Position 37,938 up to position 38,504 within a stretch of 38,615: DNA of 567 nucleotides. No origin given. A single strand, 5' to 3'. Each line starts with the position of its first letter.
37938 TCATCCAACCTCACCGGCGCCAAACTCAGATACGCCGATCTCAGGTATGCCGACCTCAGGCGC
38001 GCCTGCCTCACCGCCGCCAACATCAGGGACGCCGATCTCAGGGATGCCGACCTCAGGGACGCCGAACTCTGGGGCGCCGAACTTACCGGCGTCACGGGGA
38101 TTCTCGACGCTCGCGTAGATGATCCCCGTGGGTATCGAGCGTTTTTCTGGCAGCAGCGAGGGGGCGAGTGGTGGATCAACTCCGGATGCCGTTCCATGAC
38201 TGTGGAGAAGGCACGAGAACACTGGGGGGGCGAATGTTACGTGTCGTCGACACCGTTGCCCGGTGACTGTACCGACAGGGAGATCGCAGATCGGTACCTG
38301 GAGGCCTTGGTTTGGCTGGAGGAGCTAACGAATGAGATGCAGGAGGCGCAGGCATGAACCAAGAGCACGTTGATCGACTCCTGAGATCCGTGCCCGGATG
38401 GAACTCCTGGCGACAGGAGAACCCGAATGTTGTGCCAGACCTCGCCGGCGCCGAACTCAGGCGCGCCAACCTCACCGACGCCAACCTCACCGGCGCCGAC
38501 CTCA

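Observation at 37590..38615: Family of three pentapeptide-repeat genes with a shared non-repeat C-terminal domain in the early operon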

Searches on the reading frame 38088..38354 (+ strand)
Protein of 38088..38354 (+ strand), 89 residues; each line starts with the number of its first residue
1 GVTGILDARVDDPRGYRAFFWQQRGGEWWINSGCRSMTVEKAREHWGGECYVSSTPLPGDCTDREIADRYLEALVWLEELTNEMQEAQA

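Call 11: find_homologous_proteins(query=window:38088-38354:+, max_evalue=0.001)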
Query seq(89 aa): 1 candidates shared short words with the query, none scored E <= 0.001.

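Call 12: search_protein_families(library=ncbifam, proteins=[window:38088-38354:+], max_evalue=1)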
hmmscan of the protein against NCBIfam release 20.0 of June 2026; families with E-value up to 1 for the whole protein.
seq(89 aa): 0 families

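Call 14: search_dna_similar(query=window:38088-38354:+, collection=phages, mode=protein, max_evalue=1)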
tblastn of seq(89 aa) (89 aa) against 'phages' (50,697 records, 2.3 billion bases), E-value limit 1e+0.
Records with a match: 4; places in all: 4; records where one place covers at least 80% of the query: 0.
Best place of each record, by identity: <60% 4.
By first word of the organism name: Mycobacterium 4.
By host as written in the record: Mycobacterium smegmatis mc2 155 4.
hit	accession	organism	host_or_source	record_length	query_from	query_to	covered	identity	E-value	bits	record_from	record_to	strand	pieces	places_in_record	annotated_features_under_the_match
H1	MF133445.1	Mycobacterium phage Lucky2013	Mycobacterium smegmatis mc2 155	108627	13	72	67%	37.7%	2e-1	35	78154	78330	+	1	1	148: RNA ligase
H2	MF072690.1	Mycobacterium phage Porcelain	Mycobacterium smegmatis mc2 155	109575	13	72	67%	37.7%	2e-1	35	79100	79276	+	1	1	RNA ligase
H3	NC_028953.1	Mycobacterium phage MiaZeal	Mycobacterium smegmatis mc2 155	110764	13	72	67%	37.7%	2e-1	35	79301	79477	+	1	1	155: RNA ligase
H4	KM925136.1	Mycobacterium phage MiaZeal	Mycobacterium smegmatis mc2 155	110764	13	72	67%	37.7%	2e-1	35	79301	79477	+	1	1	155: RNA ligase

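Call 16: get_annotated_region(hit=H3, flank=2500)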
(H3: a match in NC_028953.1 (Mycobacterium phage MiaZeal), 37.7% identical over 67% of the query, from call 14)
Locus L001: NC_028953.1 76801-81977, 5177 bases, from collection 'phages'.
description: Mycobacterium phage MiaZeal, complete genome.
organism: Mycobacterium phage MiaZeal (NCBI taxid 1567005)
taxonomy: Viruses; Duplodnaviria; Heunggongvirae; Uroviricota; Caudoviricetes; Omegavirus
host: Mycobacterium smegmatis mc2 155; source: soil; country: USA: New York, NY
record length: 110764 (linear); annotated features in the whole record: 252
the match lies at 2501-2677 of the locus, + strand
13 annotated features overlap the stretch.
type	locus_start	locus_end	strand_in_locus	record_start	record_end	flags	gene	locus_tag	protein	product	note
CDS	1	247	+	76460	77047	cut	148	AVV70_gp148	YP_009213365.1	hypothetical protein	-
CDS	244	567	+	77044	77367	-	149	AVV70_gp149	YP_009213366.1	hypothetical protein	-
CDS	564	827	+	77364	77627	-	150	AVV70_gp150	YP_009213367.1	hypothetical protein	-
CDS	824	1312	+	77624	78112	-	151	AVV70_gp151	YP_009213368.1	HNH endonuclease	-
CDS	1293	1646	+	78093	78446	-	152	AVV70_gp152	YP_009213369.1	hypothetical protein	-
CDS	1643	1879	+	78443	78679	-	153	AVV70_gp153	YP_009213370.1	hypothetical protein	-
CDS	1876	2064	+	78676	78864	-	154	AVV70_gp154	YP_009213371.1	hypothetical protein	-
CDS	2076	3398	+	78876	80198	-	155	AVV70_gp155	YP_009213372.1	RNA ligase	-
CDS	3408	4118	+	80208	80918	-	156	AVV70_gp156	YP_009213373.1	head maturation protease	ClpP-like protease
CDS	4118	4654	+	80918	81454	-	157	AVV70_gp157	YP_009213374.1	DNA polymerase exonuclease subunit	DnaQ-like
CDS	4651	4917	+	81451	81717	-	158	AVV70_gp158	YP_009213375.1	hypothetical protein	-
CDS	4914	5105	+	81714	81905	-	159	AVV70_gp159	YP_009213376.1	hypothetical protein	-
CDS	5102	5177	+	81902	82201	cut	160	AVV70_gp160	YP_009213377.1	hypothetical protein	-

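Call 18: search_protein_families(library=pfam, proteins=[L001:2076-3395:+, window:38088-38354:+], max_evalue=10)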
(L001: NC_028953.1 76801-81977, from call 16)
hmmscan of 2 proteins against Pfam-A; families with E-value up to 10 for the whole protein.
L001:2076-3395:+ (440 aa): 2 families
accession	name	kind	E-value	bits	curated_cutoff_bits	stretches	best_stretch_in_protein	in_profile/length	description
PF09414.15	RNA_ligase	-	2.3e-10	41.3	27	1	187-407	1-158/171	RNA ligase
PF21189.3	PHA02142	-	0.0097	16.8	27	1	15-110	4-92/92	PHA02142 OB-fold domain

seq(89 aa): 0 families

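Call 19: find_related_loci(query=A2, collection=viral_contigs, flank=8000)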
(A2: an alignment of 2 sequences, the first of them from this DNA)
Query A2 (89 aa) in viral_contigs; peptide patterns used: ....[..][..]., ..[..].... (x = any residue, [..] = any of these).
44 stretches matched a pattern, but none encodes a relative of the query by tblastn (E <= 1e-3).

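Call 29: search_protein_representatives(alignment_id=A2)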
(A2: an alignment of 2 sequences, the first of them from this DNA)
Query: 2 sequences, 92 profile positions. Proteins with E-value up to 0.001 (for the whole library): 131; up to 1e-10: 7; up to 1e-30: 1. The best 131 are listed.
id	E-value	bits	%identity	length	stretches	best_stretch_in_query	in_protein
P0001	2.5e-43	162.2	-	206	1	1-92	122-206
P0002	3.6e-18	81.6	-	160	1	1-84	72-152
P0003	9.3e-16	73.8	-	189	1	3-81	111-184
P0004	4.5e-12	62.0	-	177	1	3-89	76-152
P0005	1.2e-11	60.7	-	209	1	2-81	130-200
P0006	1.2e-11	60.7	-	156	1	4-86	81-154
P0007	7.6e-11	58.1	-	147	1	3-81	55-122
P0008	2.7e-10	56.4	-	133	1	9-78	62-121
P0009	5.7e-10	55.3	-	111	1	3-80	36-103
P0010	2.1e-09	53.5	-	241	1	2-79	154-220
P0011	2.8e-09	53.1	-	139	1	3-79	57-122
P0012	3.1e-09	52.9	-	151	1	1-81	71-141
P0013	5.2e-09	52.2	-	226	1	7-79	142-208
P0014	1.1e-08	51.2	-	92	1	3-79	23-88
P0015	1.6e-08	50.7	-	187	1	4-79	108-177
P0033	1.7e-07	47.4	-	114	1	6-81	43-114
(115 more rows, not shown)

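Call 36: find_homologous_proteins(query=A3, max_evalue=0.00001)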
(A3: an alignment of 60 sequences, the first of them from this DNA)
Query A3 (60 sequences) (89 aa, profile of the alignment): 25 proteins with E <= 0.00001 among 219 candidates.
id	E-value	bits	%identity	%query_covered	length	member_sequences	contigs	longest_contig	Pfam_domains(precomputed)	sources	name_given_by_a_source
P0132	1.8e-30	122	49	89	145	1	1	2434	PF00805.29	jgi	jgi:hypothetical protein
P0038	1.4e-29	119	41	91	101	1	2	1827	-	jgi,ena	jgi:hypothetical protein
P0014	1.4e-29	119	44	89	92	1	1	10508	-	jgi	-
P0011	1.0e-28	116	43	87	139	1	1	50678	PF00805.29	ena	-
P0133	1.4e-28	116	43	87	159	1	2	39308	PF00805.29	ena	-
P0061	6.3e-28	114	45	93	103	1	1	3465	PF00805.29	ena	-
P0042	6.3e-28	114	41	89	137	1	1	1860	PF00805.29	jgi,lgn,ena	-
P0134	1.2e-27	113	38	100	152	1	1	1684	PF00805.29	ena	-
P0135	2.6e-27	112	37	87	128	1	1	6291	PF00805.29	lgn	-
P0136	4.8e-27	111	34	93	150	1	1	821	PF00805.29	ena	-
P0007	8.1e-27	110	47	84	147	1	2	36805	PF00805.29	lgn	-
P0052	1.1e-26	110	42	87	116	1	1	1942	PF00805.29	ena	-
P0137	2.8e-26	109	38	88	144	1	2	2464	PF00805.29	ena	-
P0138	3.4e-26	108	39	79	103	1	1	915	-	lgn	-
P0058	2.0e-25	106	34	89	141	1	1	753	PF00805.29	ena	-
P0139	1.7e-24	103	36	88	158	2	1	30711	PF13576.13,PF13599.14,PF00805.29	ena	-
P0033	1.8e-14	71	34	85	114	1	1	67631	-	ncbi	-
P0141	1.5e-11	61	50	52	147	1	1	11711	PF13576.13,PF00805.29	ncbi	-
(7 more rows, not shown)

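Call 37: search_solved_structures(query=A3, max_evalue=10, show_alignments=2)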
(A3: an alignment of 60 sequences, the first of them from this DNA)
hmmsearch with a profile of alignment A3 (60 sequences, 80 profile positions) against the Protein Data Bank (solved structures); distinct sequences matched with E-value up to 10: 2.
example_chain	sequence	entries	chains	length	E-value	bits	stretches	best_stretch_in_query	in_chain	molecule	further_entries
5bk7_A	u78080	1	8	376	0.68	12.8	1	16-48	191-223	PLP-Dependent L-Arginine Hydroxylase MppP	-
5dj1_A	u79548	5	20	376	0.68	12.8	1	16-48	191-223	PLP-Dependent L-Arginine Hydroxylase MppP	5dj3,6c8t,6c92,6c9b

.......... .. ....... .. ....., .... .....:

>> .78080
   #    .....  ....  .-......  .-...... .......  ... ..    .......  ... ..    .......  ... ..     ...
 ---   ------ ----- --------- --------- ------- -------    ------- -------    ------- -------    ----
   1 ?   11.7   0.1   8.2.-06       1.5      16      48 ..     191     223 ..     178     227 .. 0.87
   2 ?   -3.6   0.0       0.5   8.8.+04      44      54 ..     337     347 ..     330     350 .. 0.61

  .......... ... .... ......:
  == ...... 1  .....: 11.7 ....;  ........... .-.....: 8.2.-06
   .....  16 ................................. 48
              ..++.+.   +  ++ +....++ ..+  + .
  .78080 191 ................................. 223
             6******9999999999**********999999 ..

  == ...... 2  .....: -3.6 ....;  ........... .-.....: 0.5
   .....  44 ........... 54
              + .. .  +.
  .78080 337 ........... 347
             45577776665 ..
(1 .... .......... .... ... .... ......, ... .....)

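Call 39: find_encoding_contigs(protein=P0011, flank=10000, max_places=3)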
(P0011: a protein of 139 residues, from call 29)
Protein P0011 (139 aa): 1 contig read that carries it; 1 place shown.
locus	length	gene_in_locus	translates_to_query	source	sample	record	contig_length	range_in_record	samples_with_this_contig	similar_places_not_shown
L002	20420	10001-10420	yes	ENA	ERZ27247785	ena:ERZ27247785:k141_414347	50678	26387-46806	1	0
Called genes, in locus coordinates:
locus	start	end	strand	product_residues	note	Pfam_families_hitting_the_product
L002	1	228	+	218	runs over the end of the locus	PF01170:UPF0020 (faint), PF01555:N6_N4_Mtase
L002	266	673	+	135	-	-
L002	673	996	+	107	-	-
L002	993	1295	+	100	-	-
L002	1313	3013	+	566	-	PF16403:Bact_surface_Ig-like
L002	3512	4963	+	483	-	PF13589:HATPase_c_3 (weak)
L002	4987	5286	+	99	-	PF27050:Phage_P22_Y8K6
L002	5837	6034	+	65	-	-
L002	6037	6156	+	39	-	-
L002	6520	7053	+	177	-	-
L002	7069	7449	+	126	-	-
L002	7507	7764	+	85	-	-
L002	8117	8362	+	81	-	PF13560:HTH_31, PF12844:HTH_19 (weak), PF01381:HTH_3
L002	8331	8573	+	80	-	-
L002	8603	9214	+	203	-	-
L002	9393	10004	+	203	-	-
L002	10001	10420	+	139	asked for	PF00805:Pentapeptide (weak)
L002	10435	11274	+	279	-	PF09588:YqaJ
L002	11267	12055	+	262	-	-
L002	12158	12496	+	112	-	PF06356:DUF1064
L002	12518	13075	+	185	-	-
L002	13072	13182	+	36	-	-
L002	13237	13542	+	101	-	-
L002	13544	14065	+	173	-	-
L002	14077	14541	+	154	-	PF00436:SSB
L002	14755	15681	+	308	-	PF09414:RNA_ligase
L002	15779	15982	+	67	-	-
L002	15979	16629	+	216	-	PF05063:MT-A70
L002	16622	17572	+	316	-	-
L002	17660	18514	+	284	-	-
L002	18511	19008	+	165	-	-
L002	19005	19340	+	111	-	-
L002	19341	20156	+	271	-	-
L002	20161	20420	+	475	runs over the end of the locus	PF00772:DnaB, PF13481:AAA_25, PF03796:DnaB_C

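Call 40: find_encoding_contigs(protein=P0033, flank=10000, max_places=3)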
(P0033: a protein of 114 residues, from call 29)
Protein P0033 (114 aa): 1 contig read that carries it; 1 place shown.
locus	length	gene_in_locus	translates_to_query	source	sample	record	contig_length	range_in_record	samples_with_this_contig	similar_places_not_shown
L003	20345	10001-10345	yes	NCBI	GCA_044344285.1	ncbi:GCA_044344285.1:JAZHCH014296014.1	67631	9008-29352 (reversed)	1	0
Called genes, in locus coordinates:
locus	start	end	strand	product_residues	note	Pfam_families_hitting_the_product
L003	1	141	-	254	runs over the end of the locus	PF12961:DUF3850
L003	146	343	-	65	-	-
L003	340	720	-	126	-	-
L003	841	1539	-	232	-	PF00910:RNA_helicase (weak)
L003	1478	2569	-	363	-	-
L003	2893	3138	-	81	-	-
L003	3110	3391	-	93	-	-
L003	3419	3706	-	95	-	-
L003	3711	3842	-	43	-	-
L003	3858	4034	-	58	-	-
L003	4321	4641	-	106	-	-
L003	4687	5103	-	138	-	PF04480:DUF559, PF18741:MTES_1575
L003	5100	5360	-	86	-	-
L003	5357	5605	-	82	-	-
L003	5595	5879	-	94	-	-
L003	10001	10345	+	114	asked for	-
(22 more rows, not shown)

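Call 41: find_encoding_contigs(protein=P0133, flank=8000, max_places=2)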
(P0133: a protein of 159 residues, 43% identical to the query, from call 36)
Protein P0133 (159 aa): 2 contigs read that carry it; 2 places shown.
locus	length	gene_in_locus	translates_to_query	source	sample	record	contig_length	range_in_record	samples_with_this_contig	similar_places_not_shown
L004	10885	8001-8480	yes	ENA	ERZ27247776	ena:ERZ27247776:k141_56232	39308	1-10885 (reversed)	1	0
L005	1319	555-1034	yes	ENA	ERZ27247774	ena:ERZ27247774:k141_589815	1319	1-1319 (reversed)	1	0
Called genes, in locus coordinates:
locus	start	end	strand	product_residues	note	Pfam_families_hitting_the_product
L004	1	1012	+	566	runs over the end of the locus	PF16403:Bact_surface_Ig-like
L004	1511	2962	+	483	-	PF13589:HATPase_c_3 (weak)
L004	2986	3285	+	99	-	PF27050:Phage_P22_Y8K6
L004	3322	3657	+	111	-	-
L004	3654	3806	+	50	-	-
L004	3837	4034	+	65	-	-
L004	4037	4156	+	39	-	-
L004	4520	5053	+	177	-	-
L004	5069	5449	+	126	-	-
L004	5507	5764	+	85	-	-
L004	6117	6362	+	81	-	PF13560:HTH_31, PF12844:HTH_19 (weak), PF01381:HTH_3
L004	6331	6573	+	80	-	-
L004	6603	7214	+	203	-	-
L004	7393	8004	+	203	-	-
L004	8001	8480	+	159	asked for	PF00805:Pentapeptide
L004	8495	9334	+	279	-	PF09588:YqaJ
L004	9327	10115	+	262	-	-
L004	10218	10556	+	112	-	PF06356:DUF1064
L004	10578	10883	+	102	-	?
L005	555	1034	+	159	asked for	PF00805:Pentapeptide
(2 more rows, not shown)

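Call 42: find_encoding_contigs(protein=P0007, flank=8000, max_places=2)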
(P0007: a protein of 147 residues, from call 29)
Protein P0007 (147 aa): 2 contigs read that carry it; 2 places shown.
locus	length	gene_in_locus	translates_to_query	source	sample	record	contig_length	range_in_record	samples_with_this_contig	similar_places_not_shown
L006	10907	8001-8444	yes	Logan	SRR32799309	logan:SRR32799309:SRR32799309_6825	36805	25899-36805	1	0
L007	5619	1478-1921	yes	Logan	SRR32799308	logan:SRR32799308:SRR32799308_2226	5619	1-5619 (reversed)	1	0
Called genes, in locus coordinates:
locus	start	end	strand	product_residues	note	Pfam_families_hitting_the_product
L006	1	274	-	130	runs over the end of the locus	-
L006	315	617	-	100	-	-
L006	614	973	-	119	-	-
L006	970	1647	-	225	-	-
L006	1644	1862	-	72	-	-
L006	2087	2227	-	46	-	-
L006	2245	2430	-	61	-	-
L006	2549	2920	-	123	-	-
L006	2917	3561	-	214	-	-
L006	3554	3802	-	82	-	-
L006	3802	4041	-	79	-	-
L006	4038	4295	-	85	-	-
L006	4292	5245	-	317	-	-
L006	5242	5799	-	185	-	PF05063:MT-A70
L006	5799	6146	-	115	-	PF09152:DUF1937 (weak), PF14359:DUF4406, PF24963:DUF7768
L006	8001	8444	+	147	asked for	PF00805:Pentapeptide (weak)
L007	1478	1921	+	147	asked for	PF00805:Pentapeptide (weak)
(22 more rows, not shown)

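Call 43: find_encoding_contigs(protein=P0139, flank=8000, max_places=2)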
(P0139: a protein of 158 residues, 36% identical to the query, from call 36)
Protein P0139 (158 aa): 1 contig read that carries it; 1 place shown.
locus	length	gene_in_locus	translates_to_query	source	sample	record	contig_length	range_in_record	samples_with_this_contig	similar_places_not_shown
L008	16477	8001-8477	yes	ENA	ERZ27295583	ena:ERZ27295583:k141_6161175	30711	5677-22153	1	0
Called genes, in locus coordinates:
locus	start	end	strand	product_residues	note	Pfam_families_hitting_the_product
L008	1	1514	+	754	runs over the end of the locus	-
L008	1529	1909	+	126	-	-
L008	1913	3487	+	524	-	-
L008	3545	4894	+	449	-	-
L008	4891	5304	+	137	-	PF00959:Phage_lysozyme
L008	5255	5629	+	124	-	PF18909:dGTP_diPhyd_N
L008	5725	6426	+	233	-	PF00149:Metallophos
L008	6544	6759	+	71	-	-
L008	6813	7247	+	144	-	-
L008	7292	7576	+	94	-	-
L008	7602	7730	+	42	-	-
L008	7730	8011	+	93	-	-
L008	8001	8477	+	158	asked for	PF13576:Pentapeptide_3 (faint), PF13599:Pentapeptide_4 (weak), PF00805:Pentapeptide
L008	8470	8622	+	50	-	-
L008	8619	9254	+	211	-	PF04404:ERF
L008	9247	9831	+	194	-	-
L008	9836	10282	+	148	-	PF00436:SSB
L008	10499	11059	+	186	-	PF05869:Dam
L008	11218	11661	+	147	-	-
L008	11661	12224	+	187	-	-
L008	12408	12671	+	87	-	-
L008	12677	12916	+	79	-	-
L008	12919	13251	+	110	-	-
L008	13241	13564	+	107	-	-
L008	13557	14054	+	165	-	-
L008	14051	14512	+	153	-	-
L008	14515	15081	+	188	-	-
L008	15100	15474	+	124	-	PF08774:VRR_NUC (weak)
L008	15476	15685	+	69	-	-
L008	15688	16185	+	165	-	PF07463:NUMOD4 (weak), PF13392:HNH_3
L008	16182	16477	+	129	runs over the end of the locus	PF09152:DUF1937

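Call 45: find_encoding_contigs(protein=P0141, flank=8000, max_places=2)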
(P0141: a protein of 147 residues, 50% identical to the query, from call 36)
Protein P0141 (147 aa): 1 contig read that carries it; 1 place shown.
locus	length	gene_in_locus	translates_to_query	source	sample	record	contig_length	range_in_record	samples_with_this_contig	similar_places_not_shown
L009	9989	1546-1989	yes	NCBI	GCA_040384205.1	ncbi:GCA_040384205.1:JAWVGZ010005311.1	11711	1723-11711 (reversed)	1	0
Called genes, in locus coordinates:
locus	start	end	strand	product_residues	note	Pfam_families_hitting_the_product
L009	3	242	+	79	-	?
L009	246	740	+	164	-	-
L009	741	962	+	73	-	-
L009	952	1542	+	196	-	-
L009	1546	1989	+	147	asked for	PF13576:Pentapeptide_3 (faint), PF00805:Pentapeptide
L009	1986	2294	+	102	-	-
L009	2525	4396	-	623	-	PF09250:Prim-Pol, PF13481:AAA_25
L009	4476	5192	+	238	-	-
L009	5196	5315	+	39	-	-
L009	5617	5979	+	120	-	-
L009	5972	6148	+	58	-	-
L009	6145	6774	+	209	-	-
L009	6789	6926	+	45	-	-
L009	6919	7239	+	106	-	-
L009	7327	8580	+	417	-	PF10926:DUF2800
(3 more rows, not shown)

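Call 46: find_encoding_contigs(protein=P0014, flank=8000, max_places=2)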
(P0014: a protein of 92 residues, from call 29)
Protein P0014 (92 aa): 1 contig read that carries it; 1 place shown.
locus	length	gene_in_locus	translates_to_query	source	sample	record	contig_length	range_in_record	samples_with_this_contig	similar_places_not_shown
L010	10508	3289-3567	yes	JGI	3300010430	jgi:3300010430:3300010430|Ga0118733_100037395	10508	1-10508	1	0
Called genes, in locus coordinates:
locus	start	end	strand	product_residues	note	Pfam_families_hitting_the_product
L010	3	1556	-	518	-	?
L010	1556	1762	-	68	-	PF12844:HTH_19, PF13560:HTH_31, PF01381:HTH_3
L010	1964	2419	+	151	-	-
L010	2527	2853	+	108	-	-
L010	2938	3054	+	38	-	-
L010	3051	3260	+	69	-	-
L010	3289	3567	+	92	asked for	-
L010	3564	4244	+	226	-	PF13472:Lipase_GDSL_2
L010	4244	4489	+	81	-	-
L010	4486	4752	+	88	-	-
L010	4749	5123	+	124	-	-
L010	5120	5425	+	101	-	-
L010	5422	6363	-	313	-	-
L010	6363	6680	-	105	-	-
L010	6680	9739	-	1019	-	-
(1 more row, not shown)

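Call 53: predict_structure(alignment_id=A3)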
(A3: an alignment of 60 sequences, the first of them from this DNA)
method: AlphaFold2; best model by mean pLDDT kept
length: 89 residues; sequences in the alignment: 60
mean_pLDDT: 94.1   pTM: 0.84
mean pLDDT of the five models: 94.1, 93.0, 92.9, 91.9, 89.5
residues with pLDDT >= 90: 74; 70-90: 15; 50-70: 0; < 50: 0
segments of 3 or more residues with pLDDT < 50: none
pLDDT, mean of each block of 10 residues (from residue 1): 92 95 96 95 94 88 95 98 94
secondary structure, 60 per line:
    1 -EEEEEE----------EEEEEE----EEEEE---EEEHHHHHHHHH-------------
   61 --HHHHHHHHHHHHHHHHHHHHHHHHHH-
elements in order: E2-7 E18-23 E28-32 E36-38 H39-47 H63-88

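Call 55: fold_search(model_id=the predicted structure, library=pdb)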
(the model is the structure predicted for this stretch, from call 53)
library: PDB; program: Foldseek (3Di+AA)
matches with E <= 10: 276; with E <= 0.001: 0
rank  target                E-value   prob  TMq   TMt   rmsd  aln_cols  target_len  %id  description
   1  2dyb_A                8.7e-01  0.13  0.29  0.10  10.9        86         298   17  The crystal structure of human p40(phox) (released 2007-01-23)
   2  8r6f_E                1.6e+00  0.08  0.24  0.10  14.2        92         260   12  CryoEM structure of wheat 40S ribosomal subunit, body domain (released 2023-12-27)
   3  7p8n_a                1.7e+00  0.10  0.31  0.05  11.7        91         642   13  TmHydABC- T. maritima hydrogenase with bridge closed (released 2022-09-14)
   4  1bqg                  1.8e+00  0.08  0.21  0.05  10.6        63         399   10  THE STRUCTURE OF THE D-GLUCARATE DEHYDRATASE PROTEIN FROM PSEUDOMONAS PUTIDA (released 1999-05-18)
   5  6wt6                  2.1e+00  0.08  0.27  0.08  12.2        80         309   12  Structure of a metazoan TIR-STING receptor from C. gigas (released 2020-09-09)
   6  5d4c_M                2.5e+00  0.14  0.27  0.03   6.5        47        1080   13  Crystal structure of Thermus thermophilus product complex for transcription initiation with ATP and CTP (released 2016-07-06)
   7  8auv_A                2.5e+00  0.05  0.23  0.10  13.8        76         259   13  Cryo-EM structure of the plant 40S subunit (released 2023-06-07)
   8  9ndz_C                2.5e+00  0.05  0.22  0.04   9.6        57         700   16  The rigid portion of Cryo-EM structure of Herpesvirus Helicase-Primase complex prepared with forked DNA, ATP-gamma-S a (released 2025-08-13)
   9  3hnp_E                2.5e+00  0.04  0.22  0.07  15.5        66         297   14  Crystal Structure of an Oxidoreductase from Bacillus cereus. Northeast Structural Genomics Consortium target id BcR251 (released 2009-06-30)
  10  5h67_A                2.7e+00  0.05  0.26  0.14  14.2       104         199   14  Crystal structure of the Bacillus subtilis SMC head domain complexed with the cognate ScpA C-terminal domain and soake (released 2017-03-15)
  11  4uje_BE               2.7e+00  0.04  0.24  0.10  14.0        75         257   13  Regulation of the mammalian elongation cycle by 40S subunit rolling: a eukaryotic-specific ribosome rearrangement (released 2014-07-16)
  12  8bsi_SE               2.8e+00  0.10  0.25  0.10   5.3        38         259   10  Giardia ribosome chimeric hybrid-like GDP+Pi bound state (B1) (released 2023-03-15)
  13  3n7d_A                2.8e+00  0.08  0.20  0.30   9.4        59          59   14  Crystal structure of CopK bound to Cu(I) and Cu(II) (released 2011-06-01)
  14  9cy7_A                2.8e+00  0.05  0.23  0.05  11.4        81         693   12  Structure of S.pombe Dis3L2 in complex with oligoU RNA substrate (released 2025-08-06)
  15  3fd8_E                2.8e+00  0.04  0.22  0.06  16.0        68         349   12  Crystal Structure of an oxidoreductase from Enterococcus faecalis (released 2009-02-03)
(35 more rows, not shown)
